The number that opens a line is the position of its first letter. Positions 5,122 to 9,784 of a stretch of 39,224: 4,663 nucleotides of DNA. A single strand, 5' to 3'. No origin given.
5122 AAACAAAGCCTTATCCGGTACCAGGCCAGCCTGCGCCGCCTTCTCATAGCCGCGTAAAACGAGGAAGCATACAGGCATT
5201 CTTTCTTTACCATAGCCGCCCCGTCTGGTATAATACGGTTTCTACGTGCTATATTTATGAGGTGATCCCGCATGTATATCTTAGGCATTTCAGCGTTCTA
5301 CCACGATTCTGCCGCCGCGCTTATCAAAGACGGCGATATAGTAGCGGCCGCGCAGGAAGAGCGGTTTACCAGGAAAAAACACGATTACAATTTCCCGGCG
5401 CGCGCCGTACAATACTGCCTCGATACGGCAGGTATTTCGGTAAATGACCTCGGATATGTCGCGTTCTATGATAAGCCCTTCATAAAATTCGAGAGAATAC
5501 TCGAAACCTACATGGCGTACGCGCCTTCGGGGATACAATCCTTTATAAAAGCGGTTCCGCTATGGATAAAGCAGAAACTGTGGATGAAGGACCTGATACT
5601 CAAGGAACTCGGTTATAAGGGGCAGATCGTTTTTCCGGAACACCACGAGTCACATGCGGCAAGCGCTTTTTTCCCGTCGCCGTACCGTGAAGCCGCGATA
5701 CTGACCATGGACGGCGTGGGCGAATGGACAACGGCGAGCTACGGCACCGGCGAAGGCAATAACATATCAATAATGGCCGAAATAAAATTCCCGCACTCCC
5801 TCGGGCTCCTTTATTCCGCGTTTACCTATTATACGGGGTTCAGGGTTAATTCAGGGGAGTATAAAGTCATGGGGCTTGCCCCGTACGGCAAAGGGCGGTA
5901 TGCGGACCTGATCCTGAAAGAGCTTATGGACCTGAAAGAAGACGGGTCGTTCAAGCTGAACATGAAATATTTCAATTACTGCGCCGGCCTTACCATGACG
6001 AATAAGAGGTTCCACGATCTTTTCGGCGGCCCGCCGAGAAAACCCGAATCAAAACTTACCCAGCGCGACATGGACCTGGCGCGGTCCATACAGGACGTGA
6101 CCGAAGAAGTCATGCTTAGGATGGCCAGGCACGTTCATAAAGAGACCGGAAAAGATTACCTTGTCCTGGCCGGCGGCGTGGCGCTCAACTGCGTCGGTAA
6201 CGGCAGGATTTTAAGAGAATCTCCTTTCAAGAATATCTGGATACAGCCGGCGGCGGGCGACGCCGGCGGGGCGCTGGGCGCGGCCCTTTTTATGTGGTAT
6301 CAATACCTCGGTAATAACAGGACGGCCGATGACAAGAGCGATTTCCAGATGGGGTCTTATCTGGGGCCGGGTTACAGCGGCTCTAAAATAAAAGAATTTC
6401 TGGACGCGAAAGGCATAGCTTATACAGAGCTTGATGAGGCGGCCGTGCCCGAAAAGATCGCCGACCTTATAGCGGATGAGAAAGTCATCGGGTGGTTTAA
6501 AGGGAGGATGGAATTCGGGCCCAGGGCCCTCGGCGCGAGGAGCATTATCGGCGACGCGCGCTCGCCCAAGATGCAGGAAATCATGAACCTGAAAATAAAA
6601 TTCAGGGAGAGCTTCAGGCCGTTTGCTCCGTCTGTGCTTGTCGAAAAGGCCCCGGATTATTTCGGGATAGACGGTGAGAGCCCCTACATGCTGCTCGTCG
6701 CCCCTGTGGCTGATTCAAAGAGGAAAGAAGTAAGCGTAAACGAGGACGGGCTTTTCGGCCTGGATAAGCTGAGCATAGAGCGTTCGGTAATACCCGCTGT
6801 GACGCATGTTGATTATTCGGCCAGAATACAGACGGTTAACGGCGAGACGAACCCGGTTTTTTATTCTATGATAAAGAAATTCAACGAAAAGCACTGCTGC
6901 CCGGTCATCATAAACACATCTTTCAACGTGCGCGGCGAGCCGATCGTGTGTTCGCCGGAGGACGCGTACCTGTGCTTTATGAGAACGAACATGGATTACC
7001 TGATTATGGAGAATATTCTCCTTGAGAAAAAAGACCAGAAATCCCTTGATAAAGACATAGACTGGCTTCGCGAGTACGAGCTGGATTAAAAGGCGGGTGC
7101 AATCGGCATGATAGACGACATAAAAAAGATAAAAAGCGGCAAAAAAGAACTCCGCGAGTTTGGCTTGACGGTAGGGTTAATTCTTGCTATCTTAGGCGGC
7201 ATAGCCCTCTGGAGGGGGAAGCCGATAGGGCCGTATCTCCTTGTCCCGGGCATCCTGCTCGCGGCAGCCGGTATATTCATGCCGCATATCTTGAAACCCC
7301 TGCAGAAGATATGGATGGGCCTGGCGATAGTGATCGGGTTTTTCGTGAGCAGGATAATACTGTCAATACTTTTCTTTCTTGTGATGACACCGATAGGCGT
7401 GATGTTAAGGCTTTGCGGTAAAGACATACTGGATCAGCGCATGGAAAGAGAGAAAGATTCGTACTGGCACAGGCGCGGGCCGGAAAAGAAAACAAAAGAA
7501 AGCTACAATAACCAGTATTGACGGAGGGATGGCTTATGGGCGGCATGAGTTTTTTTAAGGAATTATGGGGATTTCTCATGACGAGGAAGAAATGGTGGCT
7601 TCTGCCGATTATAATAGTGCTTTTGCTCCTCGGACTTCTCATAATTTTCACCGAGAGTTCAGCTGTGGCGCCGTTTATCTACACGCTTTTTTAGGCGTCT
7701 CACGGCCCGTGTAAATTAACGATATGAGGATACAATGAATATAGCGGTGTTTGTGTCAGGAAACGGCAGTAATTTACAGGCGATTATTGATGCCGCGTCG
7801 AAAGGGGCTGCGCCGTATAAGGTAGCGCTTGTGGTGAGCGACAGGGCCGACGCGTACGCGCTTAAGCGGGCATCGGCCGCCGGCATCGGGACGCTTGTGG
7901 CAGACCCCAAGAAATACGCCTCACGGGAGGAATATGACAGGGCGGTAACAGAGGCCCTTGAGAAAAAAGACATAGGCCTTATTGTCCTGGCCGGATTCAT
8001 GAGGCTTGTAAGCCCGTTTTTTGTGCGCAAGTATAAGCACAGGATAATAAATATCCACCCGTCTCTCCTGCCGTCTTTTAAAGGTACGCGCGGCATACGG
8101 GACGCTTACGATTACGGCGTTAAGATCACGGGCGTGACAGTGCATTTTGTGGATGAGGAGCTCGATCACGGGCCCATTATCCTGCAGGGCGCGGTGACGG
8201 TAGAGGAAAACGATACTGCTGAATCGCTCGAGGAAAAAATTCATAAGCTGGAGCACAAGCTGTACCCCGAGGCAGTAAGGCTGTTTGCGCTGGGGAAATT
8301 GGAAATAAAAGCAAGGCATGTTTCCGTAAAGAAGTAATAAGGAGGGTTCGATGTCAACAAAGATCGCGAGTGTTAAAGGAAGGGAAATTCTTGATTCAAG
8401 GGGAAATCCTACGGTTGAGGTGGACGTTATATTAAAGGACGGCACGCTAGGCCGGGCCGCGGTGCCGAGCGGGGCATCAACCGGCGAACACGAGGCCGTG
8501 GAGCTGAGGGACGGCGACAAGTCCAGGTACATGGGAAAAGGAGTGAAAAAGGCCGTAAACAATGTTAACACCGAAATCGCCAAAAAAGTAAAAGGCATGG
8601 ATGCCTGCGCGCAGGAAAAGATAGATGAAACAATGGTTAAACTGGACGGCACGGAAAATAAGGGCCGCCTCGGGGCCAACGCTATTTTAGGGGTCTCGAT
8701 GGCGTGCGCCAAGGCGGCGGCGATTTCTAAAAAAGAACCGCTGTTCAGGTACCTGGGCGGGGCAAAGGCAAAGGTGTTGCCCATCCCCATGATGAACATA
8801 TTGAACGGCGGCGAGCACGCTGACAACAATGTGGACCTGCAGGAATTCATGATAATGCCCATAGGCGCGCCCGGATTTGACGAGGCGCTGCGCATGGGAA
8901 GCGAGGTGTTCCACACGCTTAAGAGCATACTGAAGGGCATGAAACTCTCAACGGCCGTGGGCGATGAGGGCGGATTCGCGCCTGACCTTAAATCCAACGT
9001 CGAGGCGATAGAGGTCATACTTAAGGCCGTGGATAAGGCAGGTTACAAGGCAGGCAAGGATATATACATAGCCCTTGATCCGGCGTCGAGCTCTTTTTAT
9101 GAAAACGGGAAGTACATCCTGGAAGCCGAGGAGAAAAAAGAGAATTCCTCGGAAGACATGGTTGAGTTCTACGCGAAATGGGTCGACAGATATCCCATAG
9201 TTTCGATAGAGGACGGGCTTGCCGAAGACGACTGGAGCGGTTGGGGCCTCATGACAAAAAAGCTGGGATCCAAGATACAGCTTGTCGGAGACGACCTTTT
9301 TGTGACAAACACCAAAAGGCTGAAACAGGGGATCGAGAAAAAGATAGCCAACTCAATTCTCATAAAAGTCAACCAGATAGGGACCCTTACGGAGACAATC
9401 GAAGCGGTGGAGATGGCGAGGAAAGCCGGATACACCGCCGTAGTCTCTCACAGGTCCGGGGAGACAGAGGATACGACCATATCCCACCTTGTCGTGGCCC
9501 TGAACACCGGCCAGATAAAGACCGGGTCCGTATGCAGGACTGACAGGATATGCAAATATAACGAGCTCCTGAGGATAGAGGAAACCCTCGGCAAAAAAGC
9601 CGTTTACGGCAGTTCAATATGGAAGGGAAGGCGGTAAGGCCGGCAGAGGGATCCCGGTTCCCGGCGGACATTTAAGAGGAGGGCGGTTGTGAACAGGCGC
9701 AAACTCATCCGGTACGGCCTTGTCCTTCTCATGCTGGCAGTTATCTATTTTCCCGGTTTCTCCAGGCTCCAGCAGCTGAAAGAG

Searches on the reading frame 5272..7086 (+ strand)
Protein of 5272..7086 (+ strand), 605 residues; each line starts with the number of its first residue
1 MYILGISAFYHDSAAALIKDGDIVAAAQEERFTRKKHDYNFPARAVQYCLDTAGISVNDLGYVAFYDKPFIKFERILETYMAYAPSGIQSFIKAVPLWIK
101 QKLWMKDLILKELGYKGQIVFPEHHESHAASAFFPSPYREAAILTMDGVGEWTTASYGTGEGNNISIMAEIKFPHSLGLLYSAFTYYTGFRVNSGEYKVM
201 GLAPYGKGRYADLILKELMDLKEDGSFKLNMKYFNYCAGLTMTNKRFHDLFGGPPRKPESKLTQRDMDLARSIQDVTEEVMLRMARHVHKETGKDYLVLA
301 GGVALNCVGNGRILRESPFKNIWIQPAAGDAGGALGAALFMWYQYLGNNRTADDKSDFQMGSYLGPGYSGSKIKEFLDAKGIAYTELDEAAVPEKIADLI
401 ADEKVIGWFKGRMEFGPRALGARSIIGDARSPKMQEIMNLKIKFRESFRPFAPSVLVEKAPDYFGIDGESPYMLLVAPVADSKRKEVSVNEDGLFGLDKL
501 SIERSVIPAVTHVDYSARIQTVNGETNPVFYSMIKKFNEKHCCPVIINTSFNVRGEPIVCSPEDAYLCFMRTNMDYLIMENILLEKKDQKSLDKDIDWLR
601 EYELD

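Call 6: search_protein_families(library=pfam, proteins=[window:5272-7086:+], max_evalue=0.001)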
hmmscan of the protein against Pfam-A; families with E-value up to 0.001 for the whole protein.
window:5272-7086:+ (605 aa): 2 families
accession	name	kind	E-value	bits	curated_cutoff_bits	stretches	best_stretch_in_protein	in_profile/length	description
PF02543.21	Carbam_trans_N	-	1.2e-102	344.3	24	1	3-339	2-346/346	Carbamoyltransferase N-terminus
PF16861.10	Carbam_trans_C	-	8.3e-71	237.4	27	1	397-586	1-170/170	Carbamoyltransferase C-terminus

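Call 7: search_protein_families(library=phrogs, proteins=[window:5272-7086:+], max_evalue=0.001)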
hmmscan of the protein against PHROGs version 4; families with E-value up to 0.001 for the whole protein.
window:5272-7086:+ (605 aa): 2 families
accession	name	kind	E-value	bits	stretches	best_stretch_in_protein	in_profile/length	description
phrog_1601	-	moron, auxiliary metabolic gene and host takeover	5.7e-113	379.7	2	1-483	1-447/528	Nol-like carbamoyltransferase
phrog_20469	-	moron, auxiliary metabolic gene and host takeover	1.1e-31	111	1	392-579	3-171/181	Nol-like carbamoyltransferase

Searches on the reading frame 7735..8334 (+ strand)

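Call 6: search_protein_families(library=pfam, proteins=[window:7735-8334:+], max_evalue=0.001)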
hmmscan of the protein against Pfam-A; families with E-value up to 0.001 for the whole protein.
window:7735-8334:+ (200 aa): 1 family
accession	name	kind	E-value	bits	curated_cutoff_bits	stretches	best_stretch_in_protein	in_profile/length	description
PF00551.24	Formyl_trans_N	-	1.3e-61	207.9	26.1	1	1-181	1-181/181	Formyl transferase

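Call 7: search_protein_families(library=phrogs, proteins=[window:7735-8334:+], max_evalue=0.001)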
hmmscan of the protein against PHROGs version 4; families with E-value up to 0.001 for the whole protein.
window:7735-8334:+ (200 aa): 1 family
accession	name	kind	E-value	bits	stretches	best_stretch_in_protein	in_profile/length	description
phrog_9240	-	moron, auxiliary metabolic gene and host takeover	4.5e-48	164.6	1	2-193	2-181/199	cyanobacterial phosphoribosylglycinamide formyltransferase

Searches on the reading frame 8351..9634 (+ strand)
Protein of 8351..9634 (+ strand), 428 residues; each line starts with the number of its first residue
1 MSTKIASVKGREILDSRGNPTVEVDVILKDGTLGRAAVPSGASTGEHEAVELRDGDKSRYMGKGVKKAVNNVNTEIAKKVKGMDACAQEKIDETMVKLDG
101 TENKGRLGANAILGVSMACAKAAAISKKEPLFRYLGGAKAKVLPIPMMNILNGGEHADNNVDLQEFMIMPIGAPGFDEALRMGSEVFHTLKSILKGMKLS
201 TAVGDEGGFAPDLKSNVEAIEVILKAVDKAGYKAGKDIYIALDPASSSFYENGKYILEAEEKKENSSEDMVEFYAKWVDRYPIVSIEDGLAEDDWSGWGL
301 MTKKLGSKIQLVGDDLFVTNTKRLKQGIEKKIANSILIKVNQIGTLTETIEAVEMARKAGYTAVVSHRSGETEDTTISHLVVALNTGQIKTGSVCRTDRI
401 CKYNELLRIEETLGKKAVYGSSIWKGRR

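Call 6: search_protein_families(library=pfam, proteins=[window:8351-9634:+], max_evalue=0.001)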
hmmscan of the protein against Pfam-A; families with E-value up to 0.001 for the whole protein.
window:8351-9634:+ (428 aa): 4 families
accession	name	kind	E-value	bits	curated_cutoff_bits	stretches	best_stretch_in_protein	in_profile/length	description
PF00113.28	Enolase_C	-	3.5e-134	447.2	21.5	1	141-420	2-288/296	Enolase, C-terminal TIM barrel domain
PF03952.21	Enolase_N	-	7.5e-63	211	35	1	5-135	1-131/131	Enolase, N-terminal domain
PF07476.17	MAAL_C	-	1.6e-05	24.6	27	1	303-387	134-217/249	Methylaspartate ammonia-lyase C-terminus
PF13378.12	MR_MLE_C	-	0.00093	19.4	29.4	0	274-382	63-169/219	Enolase C-terminal domain-like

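Call 7: search_protein_families(library=phrogs, proteins=[window:8351-9634:+], max_evalue=0.001)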
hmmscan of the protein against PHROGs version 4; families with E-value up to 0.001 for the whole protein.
window:8351-9634:+ (428 aa): 2 families
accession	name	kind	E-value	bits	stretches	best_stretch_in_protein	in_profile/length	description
phrog_35063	-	unknown function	2e-197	657.3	1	3-420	2-428/438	-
phrog_36974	-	unknown function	0.00029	21.7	1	5-125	10-127/160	-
